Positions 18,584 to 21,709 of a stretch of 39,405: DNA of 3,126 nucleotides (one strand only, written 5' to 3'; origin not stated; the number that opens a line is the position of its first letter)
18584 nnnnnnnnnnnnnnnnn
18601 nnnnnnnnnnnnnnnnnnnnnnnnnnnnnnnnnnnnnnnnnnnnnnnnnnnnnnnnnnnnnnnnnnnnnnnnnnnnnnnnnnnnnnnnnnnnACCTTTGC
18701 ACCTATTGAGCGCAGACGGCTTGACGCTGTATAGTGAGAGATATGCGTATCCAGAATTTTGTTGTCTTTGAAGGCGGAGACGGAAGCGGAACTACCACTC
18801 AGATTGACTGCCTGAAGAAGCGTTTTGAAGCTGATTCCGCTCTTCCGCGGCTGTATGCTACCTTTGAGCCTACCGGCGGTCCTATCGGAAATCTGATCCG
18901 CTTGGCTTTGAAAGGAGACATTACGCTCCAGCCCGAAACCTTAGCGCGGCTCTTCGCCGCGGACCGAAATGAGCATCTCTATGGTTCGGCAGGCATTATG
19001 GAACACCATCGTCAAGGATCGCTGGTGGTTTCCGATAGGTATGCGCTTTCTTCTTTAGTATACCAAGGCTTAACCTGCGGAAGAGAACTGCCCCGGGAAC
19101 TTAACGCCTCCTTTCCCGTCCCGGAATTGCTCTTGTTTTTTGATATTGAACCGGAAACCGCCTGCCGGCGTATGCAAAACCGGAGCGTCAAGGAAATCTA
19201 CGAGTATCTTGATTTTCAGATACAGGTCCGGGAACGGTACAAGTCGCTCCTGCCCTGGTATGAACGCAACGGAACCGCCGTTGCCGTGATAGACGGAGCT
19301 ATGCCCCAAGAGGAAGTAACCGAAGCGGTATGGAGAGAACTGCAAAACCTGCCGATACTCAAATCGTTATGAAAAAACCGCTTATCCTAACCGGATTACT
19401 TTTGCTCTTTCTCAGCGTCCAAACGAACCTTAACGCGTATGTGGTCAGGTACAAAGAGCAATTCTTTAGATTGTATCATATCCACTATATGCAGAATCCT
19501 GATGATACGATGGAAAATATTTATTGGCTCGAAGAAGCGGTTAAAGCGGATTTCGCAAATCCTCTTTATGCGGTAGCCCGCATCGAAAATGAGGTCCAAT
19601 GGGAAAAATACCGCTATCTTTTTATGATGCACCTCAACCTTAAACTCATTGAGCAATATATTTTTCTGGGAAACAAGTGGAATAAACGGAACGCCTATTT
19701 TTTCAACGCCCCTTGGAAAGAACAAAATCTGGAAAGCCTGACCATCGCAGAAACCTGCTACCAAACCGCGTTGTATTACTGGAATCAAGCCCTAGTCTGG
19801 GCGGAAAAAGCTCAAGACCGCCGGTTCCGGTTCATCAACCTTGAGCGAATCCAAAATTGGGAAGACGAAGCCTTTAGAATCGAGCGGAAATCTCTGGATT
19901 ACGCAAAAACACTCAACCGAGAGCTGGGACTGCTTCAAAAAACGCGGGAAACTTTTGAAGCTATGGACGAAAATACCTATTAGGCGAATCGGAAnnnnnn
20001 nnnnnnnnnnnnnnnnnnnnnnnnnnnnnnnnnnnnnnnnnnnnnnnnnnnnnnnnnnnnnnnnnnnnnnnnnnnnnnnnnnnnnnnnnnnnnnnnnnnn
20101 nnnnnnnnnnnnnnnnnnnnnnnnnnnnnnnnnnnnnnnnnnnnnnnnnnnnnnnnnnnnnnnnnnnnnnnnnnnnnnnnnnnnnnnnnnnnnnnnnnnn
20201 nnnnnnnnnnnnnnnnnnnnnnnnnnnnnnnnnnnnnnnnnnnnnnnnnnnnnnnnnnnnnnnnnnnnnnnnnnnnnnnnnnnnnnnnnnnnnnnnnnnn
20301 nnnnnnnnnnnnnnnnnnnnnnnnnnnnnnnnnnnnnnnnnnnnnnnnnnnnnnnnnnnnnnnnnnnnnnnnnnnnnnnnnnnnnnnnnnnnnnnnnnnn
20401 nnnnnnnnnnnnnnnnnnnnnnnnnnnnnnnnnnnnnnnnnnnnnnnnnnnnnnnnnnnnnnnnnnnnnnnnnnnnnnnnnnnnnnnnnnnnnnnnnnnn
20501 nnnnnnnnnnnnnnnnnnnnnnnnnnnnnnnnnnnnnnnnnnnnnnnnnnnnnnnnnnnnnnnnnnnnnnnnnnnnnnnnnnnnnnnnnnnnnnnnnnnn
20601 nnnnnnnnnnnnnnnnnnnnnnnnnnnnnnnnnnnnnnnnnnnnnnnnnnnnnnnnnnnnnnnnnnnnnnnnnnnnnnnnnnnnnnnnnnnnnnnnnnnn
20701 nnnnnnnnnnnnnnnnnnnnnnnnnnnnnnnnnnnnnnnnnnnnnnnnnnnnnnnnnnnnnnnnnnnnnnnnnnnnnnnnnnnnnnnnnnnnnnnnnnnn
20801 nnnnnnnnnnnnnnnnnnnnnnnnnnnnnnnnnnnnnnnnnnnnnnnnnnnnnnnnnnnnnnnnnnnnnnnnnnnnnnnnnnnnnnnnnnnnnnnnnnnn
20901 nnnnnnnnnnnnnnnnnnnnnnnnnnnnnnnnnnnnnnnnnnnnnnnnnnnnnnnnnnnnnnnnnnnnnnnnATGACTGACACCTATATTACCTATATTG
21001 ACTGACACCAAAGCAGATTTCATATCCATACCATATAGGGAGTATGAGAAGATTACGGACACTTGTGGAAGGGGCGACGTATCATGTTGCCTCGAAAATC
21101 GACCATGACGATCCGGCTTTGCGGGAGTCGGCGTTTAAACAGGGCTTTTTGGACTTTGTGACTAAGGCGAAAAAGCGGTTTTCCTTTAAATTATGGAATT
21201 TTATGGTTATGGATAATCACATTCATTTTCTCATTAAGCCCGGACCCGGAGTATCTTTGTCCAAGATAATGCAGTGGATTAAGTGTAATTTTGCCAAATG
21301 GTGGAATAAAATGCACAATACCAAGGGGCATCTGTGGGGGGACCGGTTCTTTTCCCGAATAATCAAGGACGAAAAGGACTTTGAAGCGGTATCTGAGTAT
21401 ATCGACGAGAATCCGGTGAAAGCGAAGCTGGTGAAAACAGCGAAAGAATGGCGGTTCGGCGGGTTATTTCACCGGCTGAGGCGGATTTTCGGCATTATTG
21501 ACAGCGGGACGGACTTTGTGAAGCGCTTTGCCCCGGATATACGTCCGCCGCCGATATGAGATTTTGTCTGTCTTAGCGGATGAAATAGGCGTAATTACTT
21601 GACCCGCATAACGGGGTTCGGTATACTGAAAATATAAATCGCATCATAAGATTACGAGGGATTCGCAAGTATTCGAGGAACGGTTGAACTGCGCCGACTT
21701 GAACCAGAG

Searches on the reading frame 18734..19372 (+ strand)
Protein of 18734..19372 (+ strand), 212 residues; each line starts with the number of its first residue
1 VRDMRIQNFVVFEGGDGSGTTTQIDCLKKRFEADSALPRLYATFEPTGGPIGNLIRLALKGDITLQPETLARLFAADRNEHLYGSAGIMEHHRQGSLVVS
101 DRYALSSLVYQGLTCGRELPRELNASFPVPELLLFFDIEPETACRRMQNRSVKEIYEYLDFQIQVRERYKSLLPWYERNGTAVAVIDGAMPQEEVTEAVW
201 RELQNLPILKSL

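Call 50: search_protein_families(library=pfam, proteins=[window:18734-19372:+], max_evalue=0.00001)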
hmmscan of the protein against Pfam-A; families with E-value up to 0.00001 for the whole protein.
window:18734-19372:+ (212 aa): 1 family
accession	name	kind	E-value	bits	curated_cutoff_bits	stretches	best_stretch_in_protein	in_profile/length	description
PF02223.23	Thymidylate_kin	-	3.7e-37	128.2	27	1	12-197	1-183/185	Thymidylate kinase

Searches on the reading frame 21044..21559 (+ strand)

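Call 50: search_protein_families(library=pfam, proteins=[window:21044-21559:+], max_evalue=0.00001)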
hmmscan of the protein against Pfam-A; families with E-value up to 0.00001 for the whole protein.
window:21044-21559:+ (171 aa): 1 family
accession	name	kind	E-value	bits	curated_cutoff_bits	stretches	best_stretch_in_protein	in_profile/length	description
PF01797.21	Y1_Tnp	-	7.9e-19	68.4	23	1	11-123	5-121/121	Transposase IS200 like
